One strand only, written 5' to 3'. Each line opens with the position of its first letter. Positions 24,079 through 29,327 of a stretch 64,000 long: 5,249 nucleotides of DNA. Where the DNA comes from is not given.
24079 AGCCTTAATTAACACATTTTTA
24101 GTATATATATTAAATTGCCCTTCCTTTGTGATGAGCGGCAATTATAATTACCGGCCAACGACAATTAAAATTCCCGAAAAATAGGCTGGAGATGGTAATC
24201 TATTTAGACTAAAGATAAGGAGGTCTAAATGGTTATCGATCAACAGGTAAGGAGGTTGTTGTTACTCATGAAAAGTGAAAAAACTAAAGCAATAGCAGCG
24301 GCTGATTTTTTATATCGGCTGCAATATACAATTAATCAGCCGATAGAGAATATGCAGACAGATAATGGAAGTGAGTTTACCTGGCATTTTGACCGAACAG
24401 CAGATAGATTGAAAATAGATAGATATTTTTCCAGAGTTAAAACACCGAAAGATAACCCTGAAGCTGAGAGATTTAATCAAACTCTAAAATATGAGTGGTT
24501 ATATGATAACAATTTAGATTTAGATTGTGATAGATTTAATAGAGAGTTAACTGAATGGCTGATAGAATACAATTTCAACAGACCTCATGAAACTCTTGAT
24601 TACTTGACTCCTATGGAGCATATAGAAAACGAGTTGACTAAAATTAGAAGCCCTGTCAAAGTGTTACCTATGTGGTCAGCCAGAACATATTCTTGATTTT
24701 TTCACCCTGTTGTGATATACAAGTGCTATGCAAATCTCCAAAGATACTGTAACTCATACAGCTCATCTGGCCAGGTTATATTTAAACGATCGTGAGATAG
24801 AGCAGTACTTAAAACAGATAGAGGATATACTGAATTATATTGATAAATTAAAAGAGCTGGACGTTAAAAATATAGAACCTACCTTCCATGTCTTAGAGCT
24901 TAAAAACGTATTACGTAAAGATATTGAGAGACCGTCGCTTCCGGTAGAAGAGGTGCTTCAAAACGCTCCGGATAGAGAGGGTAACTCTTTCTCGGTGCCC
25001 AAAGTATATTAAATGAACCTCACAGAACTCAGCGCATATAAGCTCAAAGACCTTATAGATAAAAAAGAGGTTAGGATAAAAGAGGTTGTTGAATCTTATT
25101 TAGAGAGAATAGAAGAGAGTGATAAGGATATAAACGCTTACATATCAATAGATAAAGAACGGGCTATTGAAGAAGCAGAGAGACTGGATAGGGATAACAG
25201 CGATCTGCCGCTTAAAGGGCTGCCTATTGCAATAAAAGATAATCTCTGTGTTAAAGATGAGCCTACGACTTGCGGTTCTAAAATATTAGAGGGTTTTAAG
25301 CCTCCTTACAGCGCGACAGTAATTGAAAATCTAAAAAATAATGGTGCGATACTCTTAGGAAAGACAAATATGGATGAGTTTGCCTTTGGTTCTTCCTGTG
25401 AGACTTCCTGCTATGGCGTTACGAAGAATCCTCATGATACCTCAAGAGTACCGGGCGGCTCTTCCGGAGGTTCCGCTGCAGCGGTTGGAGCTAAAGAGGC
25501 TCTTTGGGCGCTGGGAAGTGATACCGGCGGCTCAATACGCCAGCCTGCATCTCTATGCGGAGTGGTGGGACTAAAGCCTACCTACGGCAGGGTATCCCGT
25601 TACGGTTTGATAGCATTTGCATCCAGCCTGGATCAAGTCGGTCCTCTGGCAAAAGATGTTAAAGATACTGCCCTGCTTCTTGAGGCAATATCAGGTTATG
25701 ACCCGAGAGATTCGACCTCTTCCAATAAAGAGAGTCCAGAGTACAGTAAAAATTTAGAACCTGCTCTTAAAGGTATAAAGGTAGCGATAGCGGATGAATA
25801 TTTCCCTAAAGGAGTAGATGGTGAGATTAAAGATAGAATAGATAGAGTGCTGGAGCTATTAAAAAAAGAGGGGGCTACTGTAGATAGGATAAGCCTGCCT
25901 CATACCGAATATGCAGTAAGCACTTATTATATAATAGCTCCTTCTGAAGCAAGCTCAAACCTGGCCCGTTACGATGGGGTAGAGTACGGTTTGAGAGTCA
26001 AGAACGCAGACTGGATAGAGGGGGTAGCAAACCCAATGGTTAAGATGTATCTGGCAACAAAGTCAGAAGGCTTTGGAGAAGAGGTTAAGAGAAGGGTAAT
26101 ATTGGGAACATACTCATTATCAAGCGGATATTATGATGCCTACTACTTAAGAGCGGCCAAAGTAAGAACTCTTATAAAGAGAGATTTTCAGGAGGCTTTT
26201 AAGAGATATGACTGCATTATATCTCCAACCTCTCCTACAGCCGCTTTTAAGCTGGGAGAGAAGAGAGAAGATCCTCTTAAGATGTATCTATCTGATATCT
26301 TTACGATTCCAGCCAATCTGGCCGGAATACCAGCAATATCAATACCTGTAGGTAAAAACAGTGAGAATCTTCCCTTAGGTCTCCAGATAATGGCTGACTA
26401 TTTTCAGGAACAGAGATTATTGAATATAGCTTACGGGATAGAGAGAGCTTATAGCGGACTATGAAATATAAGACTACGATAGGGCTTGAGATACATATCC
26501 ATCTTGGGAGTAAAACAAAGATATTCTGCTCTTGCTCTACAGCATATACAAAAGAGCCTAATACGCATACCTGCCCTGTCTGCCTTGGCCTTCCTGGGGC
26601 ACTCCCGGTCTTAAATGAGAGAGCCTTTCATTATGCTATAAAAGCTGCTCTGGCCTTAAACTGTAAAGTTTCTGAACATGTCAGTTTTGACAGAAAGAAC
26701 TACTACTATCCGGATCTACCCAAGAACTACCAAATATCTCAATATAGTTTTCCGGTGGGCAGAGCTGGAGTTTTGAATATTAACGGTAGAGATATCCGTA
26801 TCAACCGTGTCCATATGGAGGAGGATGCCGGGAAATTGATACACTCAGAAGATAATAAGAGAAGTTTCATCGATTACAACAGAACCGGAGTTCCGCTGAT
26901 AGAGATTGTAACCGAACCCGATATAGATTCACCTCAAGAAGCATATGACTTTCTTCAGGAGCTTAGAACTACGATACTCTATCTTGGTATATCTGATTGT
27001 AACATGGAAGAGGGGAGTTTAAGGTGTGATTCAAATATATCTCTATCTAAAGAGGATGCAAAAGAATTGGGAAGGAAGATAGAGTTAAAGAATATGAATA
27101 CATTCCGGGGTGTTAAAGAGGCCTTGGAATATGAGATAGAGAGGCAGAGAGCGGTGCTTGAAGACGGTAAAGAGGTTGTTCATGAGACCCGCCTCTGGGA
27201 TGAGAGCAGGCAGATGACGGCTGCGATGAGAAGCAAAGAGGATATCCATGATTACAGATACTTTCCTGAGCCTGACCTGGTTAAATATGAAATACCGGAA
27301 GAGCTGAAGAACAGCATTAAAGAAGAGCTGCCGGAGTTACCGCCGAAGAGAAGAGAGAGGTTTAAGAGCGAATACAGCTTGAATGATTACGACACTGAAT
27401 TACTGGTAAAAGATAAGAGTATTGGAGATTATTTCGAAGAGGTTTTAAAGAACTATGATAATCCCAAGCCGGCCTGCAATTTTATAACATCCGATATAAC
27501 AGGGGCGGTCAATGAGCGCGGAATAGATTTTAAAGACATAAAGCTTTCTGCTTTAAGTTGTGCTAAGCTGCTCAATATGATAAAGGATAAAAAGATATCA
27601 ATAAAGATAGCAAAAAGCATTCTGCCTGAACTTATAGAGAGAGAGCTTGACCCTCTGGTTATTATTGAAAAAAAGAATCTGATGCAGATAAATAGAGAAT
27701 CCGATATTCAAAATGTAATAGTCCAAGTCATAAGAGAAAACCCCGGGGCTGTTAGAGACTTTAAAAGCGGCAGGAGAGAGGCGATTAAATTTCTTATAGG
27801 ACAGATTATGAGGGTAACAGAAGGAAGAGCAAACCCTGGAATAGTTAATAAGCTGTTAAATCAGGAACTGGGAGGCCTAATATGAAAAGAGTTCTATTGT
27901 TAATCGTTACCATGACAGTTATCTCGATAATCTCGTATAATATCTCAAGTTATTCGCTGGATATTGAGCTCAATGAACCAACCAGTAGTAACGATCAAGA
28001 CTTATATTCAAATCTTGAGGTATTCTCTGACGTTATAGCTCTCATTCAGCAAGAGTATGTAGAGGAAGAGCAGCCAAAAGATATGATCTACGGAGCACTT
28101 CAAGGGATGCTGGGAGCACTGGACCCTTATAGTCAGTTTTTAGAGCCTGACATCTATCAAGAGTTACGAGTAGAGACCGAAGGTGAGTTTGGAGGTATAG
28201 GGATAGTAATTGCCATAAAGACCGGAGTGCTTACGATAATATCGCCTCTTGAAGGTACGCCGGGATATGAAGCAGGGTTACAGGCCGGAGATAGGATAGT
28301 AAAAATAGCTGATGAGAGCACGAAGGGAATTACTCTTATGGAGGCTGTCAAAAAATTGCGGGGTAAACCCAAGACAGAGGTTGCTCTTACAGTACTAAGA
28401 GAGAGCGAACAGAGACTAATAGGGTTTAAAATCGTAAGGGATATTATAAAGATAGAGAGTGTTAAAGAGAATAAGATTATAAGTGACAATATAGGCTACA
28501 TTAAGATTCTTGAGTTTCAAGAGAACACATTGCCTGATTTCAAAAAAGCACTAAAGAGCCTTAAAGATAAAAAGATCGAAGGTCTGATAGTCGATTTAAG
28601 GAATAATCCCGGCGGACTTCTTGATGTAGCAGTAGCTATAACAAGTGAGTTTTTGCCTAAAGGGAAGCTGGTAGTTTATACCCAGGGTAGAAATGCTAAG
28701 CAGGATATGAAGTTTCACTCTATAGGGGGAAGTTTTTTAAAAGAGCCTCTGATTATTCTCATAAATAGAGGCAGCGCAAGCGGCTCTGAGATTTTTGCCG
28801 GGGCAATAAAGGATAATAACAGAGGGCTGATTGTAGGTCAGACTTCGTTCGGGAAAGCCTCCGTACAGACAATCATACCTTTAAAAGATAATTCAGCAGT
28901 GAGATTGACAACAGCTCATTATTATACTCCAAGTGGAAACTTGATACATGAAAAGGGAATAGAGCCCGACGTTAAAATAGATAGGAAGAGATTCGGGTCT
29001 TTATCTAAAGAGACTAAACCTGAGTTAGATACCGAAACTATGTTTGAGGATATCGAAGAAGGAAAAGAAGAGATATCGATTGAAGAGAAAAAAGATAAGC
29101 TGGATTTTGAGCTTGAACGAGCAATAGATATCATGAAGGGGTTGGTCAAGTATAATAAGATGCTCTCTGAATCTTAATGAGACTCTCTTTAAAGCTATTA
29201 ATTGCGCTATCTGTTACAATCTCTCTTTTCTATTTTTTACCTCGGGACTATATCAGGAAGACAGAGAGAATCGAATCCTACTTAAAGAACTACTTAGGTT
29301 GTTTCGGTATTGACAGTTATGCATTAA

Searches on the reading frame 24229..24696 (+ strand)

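Call 8: search_protein_families(library=pfam, proteins=[window:24229-24696:+], max_evalue=0.0001)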
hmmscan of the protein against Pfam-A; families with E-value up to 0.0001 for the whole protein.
window:24229-24696:+ (155 aa): 1 family
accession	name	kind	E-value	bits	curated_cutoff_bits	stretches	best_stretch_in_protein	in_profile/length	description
PF13683.12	rve_3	-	5.4e-16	58.5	26.5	1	65-128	5-67/67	Integrase core domain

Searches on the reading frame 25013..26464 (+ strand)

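Call 8: search_protein_families(library=pfam, proteins=[window:25013-26464:+], max_evalue=0.0001)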
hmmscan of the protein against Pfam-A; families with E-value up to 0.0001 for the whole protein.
window:25013-26464:+ (483 aa): 1 family
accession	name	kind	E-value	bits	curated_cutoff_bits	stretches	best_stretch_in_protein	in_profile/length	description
PF01425.27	Amidase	-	4e-163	544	27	1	24-470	1-445/445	Amidase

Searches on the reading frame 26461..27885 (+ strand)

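Call 8: search_protein_families(library=pfam, proteins=[window:26461-27885:+], max_evalue=0.0001)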
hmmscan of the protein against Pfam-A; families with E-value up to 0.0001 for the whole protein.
window:26461-27885:+ (474 aa): 2 families
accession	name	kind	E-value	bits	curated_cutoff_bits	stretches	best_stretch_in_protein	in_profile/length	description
PF02934.20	GatB_N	-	4.6e-117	390.6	23.4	1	6-282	2-275/277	GatB/GatE catalytic domain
PF02637.23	GatB_Yqey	-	1.4e-45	155.3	27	1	323-470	1-148/148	GatB domain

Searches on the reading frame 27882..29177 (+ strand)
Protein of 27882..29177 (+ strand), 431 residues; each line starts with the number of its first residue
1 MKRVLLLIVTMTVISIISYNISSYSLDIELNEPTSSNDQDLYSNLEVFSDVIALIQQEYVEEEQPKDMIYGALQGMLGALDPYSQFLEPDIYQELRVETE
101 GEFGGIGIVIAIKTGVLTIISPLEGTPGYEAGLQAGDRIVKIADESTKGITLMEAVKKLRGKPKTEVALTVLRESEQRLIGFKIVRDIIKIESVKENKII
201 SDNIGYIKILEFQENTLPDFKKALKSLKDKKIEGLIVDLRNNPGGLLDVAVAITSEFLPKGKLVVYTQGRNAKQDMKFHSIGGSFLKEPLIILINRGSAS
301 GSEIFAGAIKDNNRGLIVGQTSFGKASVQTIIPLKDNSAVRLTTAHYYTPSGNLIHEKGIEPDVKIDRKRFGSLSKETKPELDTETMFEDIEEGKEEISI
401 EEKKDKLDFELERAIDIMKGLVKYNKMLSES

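Call 8: search_protein_families(library=pfam, proteins=[window:27882-29177:+], max_evalue=0.0001)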
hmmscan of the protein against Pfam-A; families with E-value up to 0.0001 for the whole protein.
window:27882-29177:+ (431 aa): 5 families
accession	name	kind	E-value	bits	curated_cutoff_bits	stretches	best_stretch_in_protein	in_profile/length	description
PF03572.23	Peptidase_S41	-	3.4e-56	189.8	24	1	203-366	1-165/165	Peptidase family S41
PF17820.7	PDZ_6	-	2.6e-10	40.3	27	1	121-173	4-54/54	PDZ domain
PF00595.29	PDZ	-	3.3e-10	40.6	23.2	1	97-172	4-81/81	PDZ domain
PF22694.1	CtpB_N-like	-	4.7e-08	33.8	27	1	35-88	29-82/85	Activating protease CtpB N-terminal domain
PF13180.12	PDZ_2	-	1.1e-07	32.4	27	1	104-179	1-75/80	PDZ domain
